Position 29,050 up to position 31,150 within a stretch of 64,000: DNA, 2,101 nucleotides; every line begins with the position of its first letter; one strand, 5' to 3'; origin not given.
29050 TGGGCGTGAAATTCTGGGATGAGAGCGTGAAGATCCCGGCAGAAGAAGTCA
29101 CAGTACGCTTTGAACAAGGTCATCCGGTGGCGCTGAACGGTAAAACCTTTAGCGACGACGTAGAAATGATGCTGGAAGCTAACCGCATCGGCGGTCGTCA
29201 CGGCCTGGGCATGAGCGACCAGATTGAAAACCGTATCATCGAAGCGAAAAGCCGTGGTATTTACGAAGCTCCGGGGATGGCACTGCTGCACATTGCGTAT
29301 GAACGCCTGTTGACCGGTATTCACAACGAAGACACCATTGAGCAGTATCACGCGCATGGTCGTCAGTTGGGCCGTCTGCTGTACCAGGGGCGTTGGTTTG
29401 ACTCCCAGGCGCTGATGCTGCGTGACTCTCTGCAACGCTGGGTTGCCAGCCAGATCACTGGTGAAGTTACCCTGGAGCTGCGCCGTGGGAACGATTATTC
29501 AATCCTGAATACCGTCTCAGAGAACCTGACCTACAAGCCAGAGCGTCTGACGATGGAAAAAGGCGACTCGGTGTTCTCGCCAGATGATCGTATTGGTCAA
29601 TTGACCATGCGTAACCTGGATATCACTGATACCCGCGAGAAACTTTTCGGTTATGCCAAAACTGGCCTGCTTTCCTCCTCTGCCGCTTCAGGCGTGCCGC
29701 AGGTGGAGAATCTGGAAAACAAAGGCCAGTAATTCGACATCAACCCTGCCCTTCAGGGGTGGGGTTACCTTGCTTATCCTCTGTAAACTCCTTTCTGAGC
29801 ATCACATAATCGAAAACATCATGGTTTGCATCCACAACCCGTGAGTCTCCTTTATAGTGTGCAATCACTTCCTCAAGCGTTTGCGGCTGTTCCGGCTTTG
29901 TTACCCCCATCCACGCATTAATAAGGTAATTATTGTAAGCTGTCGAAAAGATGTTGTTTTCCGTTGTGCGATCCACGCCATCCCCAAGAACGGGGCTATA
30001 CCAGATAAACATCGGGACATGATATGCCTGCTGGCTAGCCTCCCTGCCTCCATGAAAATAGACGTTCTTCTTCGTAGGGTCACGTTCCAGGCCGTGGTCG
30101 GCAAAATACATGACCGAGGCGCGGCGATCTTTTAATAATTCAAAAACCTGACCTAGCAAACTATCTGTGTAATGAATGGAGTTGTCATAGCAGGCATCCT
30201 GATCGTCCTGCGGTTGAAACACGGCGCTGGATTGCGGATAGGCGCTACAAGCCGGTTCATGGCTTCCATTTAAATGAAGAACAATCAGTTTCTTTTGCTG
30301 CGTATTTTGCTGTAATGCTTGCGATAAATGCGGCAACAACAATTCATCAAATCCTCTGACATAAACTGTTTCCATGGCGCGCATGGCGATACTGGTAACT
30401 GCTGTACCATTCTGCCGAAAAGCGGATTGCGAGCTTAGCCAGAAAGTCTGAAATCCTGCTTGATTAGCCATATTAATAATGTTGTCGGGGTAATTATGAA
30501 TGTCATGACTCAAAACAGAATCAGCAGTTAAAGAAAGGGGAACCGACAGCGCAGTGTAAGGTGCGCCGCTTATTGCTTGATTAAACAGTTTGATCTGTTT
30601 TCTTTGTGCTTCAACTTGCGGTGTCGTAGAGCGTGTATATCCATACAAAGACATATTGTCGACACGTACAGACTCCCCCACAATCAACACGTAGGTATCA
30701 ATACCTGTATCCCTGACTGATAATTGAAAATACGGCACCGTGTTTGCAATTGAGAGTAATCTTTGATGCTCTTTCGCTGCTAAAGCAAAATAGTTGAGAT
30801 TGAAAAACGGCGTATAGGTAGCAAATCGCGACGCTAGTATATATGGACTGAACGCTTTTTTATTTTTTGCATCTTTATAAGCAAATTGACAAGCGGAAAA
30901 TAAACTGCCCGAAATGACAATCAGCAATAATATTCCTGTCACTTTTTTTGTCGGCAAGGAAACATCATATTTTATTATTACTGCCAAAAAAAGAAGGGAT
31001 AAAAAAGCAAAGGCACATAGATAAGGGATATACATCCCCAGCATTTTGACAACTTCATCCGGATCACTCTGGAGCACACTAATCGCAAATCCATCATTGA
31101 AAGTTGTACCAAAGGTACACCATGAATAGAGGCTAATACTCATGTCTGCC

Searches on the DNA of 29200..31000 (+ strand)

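Call 65: search_dna_similar(query=window:29200-31000:+, collection=ecoli_genomes, mode=near, max_rows=2)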
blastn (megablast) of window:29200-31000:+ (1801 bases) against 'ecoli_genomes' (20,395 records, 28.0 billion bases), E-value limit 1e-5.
Records with a match: 5426; places in all: 5444; records where one place covers at least 80% of the query: 5172.
Genomes with a match: 5426 of 5426; with a place that covers at least 80% of the query: 5172. Places per genome that has any: lowest 1, median 1, highest 4. On chromosomes: 5443 places; on plasmids: 1.
Best place of each record, by identity: >=99% 2675; 95-99% 2741; 90-95% 1; 60-80% 9.
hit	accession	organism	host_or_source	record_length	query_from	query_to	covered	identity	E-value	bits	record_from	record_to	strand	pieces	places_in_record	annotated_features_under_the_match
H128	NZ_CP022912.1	Escherichia coli O6:H16 strain 2011EL-1370-2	Homo sapiens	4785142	1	1801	100%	100.0%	0e+0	3346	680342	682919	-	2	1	phosphoethanolamine transferase (x2) | IS1 family transposase | argG: argininosuccinate synthase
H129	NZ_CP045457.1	Escherichia coli strain ET12567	Constructed from strain GM2929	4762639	1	1801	100%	100.0%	0e+0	3345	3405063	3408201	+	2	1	IS4-like element ISVsa5 family transposase | sulfatase-like hydrolase/transferase (x2) | argG: argininosuccinate synthase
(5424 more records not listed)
